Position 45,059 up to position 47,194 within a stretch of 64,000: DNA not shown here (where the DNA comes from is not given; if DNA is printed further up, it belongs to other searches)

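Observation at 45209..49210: Lower-GC operon coupling a cobalamin-type radical SAM enzyme to three unassignable proteins: candidate undescribed protein/peptide-modification system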

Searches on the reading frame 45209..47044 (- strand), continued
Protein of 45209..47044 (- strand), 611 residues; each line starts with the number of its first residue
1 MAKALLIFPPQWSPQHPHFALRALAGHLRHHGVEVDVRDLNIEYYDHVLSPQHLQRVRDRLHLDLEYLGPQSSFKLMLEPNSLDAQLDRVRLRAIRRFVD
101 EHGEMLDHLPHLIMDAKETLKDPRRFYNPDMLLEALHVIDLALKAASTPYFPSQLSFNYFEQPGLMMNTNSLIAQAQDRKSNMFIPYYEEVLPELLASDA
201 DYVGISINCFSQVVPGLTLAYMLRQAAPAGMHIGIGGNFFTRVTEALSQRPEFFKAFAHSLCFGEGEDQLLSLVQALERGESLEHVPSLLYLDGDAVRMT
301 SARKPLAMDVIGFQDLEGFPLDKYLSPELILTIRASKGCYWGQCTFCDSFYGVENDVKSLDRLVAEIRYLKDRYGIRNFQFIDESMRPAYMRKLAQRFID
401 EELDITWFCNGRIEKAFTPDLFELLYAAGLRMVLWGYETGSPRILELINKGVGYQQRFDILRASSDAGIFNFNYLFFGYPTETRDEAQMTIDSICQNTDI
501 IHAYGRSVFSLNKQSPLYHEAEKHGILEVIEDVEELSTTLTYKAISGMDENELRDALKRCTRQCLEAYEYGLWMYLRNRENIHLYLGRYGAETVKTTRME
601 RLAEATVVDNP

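Call 21: search_solved_structures(query=A1, max_evalue=0.01, show_alignments=2)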
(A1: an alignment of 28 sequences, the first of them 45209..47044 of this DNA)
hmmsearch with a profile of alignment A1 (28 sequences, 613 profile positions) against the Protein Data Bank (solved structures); distinct sequences matched with E-value up to 0.01: 4.
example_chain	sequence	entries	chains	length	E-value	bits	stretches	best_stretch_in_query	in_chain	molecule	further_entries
5ul2_A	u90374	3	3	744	3.2e-15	58.8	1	190-472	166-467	OxsB protein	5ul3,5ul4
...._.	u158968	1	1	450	1.8e-10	43.2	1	332-496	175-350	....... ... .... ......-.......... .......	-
6fd2_B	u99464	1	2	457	1.8e-05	26.6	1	333-499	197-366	Putative apramycin biosynthetic oxidoreductase 4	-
6p78_A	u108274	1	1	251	7.6e-05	24.6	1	335-465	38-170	Queuine lyase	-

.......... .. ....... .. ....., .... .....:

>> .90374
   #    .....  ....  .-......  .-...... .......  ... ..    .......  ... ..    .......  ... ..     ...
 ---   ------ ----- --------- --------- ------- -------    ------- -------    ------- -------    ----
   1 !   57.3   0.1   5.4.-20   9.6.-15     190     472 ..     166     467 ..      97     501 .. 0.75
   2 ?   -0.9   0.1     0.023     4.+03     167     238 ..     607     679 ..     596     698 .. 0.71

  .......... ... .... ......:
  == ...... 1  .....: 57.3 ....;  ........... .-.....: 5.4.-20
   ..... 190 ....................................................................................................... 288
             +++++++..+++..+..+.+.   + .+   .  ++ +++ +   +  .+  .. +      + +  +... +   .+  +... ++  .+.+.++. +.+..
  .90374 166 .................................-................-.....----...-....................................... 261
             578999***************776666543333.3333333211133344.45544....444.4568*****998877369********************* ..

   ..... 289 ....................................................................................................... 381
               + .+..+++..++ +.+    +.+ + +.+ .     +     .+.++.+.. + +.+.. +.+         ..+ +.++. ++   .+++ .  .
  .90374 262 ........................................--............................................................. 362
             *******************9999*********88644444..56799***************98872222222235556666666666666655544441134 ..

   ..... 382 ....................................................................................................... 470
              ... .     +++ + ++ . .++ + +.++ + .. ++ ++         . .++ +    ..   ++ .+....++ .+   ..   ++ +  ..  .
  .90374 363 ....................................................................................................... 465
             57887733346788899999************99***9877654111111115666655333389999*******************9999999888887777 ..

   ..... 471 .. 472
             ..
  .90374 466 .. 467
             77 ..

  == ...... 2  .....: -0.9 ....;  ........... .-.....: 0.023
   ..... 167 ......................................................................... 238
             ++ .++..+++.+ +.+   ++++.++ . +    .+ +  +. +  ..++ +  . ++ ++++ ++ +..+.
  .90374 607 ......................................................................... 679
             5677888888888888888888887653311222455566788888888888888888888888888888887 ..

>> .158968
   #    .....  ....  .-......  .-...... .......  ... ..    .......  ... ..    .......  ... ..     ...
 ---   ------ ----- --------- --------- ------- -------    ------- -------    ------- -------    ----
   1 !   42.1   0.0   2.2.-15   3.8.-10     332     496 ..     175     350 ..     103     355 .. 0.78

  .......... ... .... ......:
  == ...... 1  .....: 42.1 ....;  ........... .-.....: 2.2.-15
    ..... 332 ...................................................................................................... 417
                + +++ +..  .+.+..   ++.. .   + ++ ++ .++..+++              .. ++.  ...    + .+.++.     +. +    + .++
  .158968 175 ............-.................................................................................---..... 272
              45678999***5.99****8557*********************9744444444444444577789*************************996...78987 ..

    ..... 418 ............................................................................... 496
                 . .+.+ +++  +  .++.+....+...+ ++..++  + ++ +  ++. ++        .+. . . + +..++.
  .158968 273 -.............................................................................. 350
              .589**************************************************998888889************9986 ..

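Call 36: search_protein_families(library=padloc, proteins=[window:45209-47044:-], max_evalue=0.01)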
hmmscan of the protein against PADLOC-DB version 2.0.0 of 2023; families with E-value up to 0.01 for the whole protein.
window:45209-47044:- (611 aa): 0 families

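Call 44: find_encoding_contigs(protein=P0023, flank=8000, max_places=1)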
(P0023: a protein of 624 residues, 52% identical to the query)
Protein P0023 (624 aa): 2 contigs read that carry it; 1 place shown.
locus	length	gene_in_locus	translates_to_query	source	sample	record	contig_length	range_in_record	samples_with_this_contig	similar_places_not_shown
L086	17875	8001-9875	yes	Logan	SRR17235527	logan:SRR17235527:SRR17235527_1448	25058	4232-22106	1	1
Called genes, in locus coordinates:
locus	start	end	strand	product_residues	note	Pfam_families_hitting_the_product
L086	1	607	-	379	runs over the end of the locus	-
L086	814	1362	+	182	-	PF13302:Acetyltransf_3, PF13420:Acetyltransf_4, PF13673:Acetyltransf_10, PF00583:Acetyltransf_1, PF13508:Acetyltransf_7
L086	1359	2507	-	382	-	PF00226:DnaJ, PF01556:DnaJ_C, PF00684:DnaJ_CXXCXGXG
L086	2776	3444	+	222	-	PF00156:Pribosyltran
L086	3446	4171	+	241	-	PF00300:His_Phos_1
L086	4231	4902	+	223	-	PF17131:TP_0789-like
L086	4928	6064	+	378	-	PF02670:DXP_reductoisom, PF08436:DXP_redisom_C, PF13288:DXPR_C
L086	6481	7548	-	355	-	PF00483:NTP_transferase, PF12804:NTP_transf_3, PF25084:LbH_EIF2B, PF25087:GMPPB_C, PF00132:Hexapep (weak)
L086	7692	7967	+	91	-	-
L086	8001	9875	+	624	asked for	PF04055:Radical_SAM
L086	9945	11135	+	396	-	-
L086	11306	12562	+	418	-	PF13570:Beta-prop_ACSF4, PF23381:Beta-prop_IFT122_1st (faint), PF25292:Beta-prop_CGLA (faint), PF13360:PQQ_2 (weak), PF13570:Beta-prop_ACSF4, PF13360:PQQ_2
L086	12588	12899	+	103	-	-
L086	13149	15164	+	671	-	PF04326:SLFN_AlbA_2, PF13749:HATPase_c_4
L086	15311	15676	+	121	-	PF13174:TPR_6 (faint), PF07719:TPR_2 (faint), PF13371:TPR_9 (weak), PF13414:TPR_11, PF14559:TPR_19, PF13431:TPR_17 (weak), PF00515:TPR_1 (weak), PF13181:TPR_8 (weak), +1 more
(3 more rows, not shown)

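Call 45: find_encoding_contigs(protein=P0058, flank=8000, max_places=1)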
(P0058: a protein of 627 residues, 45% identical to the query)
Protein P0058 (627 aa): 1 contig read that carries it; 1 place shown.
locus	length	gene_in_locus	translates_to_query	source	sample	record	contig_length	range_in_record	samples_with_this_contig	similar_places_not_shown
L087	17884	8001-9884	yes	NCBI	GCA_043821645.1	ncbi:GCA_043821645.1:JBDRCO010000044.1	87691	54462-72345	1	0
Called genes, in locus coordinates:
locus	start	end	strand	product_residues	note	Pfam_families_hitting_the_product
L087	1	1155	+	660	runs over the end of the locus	PF15892:BNR_4 (faint)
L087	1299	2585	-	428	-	PF01435:Peptidase_M48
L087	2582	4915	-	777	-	-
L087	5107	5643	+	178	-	PF13442:Cytochrome_CBB3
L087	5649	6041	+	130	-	PF02152:FolB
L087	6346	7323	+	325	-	-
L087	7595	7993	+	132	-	-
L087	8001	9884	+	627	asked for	PF04055:Radical_SAM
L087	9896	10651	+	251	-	PF05593:RHS_repeat (faint)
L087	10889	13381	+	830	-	PF02190:LON_substr_bdg, PF00004:AAA, PF07728:AAA_5, PF22667:Lon_lid, PF05362:Lon_C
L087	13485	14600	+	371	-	-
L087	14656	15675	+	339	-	PF04339:FemAB_like (faint), PF13480:Acetyltransf_6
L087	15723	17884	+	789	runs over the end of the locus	PF01564:Spermine_synth (weak)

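Call 46: find_encoding_contigs(protein=P0070, flank=8000, max_places=1)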
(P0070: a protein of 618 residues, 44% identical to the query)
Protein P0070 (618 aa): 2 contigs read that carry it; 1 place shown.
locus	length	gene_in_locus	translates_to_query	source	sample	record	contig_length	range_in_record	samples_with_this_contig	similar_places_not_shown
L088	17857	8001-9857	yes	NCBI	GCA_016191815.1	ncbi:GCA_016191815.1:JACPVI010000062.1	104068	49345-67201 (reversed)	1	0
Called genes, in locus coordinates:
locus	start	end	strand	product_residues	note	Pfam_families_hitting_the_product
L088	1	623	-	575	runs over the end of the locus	PF00648:Peptidase_C2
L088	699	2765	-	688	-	PF00012:HSP70, PF14450:FtsA (faint), PF06723:MreB_Mbl (weak)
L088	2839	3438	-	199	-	-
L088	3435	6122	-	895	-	PF01411:tRNA-synt_2c, PF07973:tRNA_SAD, PF02272:DHHA1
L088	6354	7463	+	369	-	-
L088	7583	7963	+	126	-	-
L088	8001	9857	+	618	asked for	PF04055:Radical_SAM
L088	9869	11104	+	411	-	PF05593:RHS_repeat (faint), PF25023:TEN_YD-shell (faint), PF12895:ANAPC3 (faint), PF00515:TPR_1 (faint), PF07719:TPR_2 (faint), PF13176:TPR_7 (faint), PF13432:TPR_16 (weak), PF14559:TPR_19 (weak), +3 more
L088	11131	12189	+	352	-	-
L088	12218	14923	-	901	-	PF00990:GGDEF, PF13581:HATPase_c_2 (weak)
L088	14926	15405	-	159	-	-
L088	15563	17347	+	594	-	PF16683:TGase_elicitor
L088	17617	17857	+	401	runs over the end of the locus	PF13485:Peptidase_MA_2 (faint)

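Call 48: predict_structure(alignment_id=A1)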
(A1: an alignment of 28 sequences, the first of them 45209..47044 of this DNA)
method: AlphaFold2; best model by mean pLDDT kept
length: 611 residues; sequences in the alignment: 28
mean_pLDDT: 90.7   pTM: 0.90
mean pLDDT of the five models: 90.7, 90.6, 89.6, 89.2, 87.5
residues with pLDDT >= 90: 441; 70-90: 145; 50-70: 19; < 50: 6
segments of 3 or more residues with pLDDT < 50: 606-611
pLDDT, mean of each block of 10 residues (from residue 1): 92 88 96 97 97 97 89 86 86 94 94 98 96 94 95 91 90 95 96 94 93 95 94 92 89 97 91 94 94 95 91 96 96 88 67 81 98 97 82 97 96 92 98 93 86 86 98 92 95 96 89 71 78 78 83 93 92 91 97 91 51 33
secondary structure, 60 per line:
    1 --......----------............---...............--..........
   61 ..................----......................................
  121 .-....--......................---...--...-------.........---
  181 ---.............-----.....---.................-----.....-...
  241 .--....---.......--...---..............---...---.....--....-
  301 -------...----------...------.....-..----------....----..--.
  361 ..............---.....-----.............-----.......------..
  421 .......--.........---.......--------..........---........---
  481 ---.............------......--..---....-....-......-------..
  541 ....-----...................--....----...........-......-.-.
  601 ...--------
elements in order: E3-8 H19-30 E34-39 H40-48 H51-78 H83-121 H123-126 H129-150 E154-156 E159-161 H169-177 H184-196 E202-206 H210-226 E232-236 H238-241 H244-247 H251-257 E260-262 H266-279 E289-293 E296-299 E330-334 H348-351 H360-374 E378-382 H388-400 E406-412 H419-427 E430-438 H442-448 H457-466 E470-477 H484-496 E503-508 H516-519 H521-524 E526-531 E539-544 H550-568 H579-589 H591-596 H600-603

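Call 52: fold_search(model_id=the predicted structure, library=pdb)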
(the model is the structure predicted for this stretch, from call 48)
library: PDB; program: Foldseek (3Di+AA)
matches with E <= 10: 1604; with E <= 0.001: 107
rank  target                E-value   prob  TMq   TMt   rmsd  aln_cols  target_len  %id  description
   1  5ul2                  5.2e-16  1.00  0.49  0.42   9.7       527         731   16  Structure of Apo, SeMet-labeled Cobalamin-dependent S-adenosylmethionine radical enzyme OxsB (released 2017-04-19)
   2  5ul4                  6.9e-16  1.00  0.50  0.42   9.0       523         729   15  Structure of Cobalamin-dependent S-adenosylmethionine radical enzyme OxsB with aqua-cobalamin and S-adenosylmethionine b (released 2017-04-19)
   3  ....                  1.0e-15  1.00  0.42  0.59  10.2       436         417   16  X-ray crystal structure of methyl-coenzyme M reductase glutamine methylase (MgmA) from Methanothermobacter marburgensis  (released 2025-01-01)
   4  6wte_A                1.2e-15  1.00  0.52  0.56   7.8       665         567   13  Structure of radical S-adenosylmethionine methyltransferase, TsrM, from Kitasatospora setae with cobalamin and [4Fe-4S (released 2020-12-23)
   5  6wte_B                1.3e-15  1.00  0.49  0.55   7.8       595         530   14  Structure of radical S-adenosylmethionine methyltransferase, TsrM, from Kitasatospora setae with cobalamin and [4Fe-4S (released 2020-12-23)
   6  5ul3                  1.4e-15  1.00  0.51  0.44   9.0       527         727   15  Structure of Cobalamin-dependent S-adenosylmethionine radical enzyme OxsB with aqua-cobalamin bound (released 2017-04-19)
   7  6wtf_B                1.9e-14  1.00  0.53  0.59   6.7       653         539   14  Structure of radical S-adenosylmethionine methyltransferase, TsrM, from Kitasatospora setae with tryptophan substrate  (released 2020-12-23)
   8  6wtf_A                2.4e-14  1.00  0.47  0.52   7.7       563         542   15  Structure of radical S-adenosylmethionine methyltransferase, TsrM, from Kitasatospora setae with tryptophan substrate  (released 2020-12-23)
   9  6fd2_A                4.0e-14  1.00  0.46  0.60   8.4       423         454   17  Radical SAM 1,2-diol dehydratase AprD4 in complex with its substrate paromamine (released 2018-01-17)
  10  6fd2_B                5.0e-14  1.00  0.49  0.65  10.1       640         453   13  Radical SAM 1,2-diol dehydratase AprD4 in complex with its substrate paromamine (released 2018-01-17)
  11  9n1b                  6.2e-14  1.00  0.44  0.43   6.3       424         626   18  Crystal structure of CysS from Corallococcus sp. CA054B with 5'-deoxyadenosine, methionine, and pantetheinylated 3-metho (released 2026-01-28)
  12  9n1d                  9.2e-14  1.00  0.45  0.44   7.1       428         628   18  Crystal structure of CysS from Corallococcus sp. CA054B with 5'-deoxyadenosine and methionine bound (released 2026-01-28)
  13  9n1c                  3.7e-13  1.00  0.43  0.42   8.5       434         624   17  Crystal structure of CysS from Corallococcus sp. CA054B with 5'-deoxyadenosine, methionine, and pantetheinylated 3-ethox (released 2026-01-28)
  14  7mjv_A                6.7e-10  1.00  0.41  0.55   6.0       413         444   14  MiaB in the complex with s-adenosylmethionine and RNA (released 2021-09-15)
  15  7mjz                  8.3e-10  1.00  0.40  0.54   6.7       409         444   14  The structure of MiaB with pentasulfide bridge (released 2021-09-15)
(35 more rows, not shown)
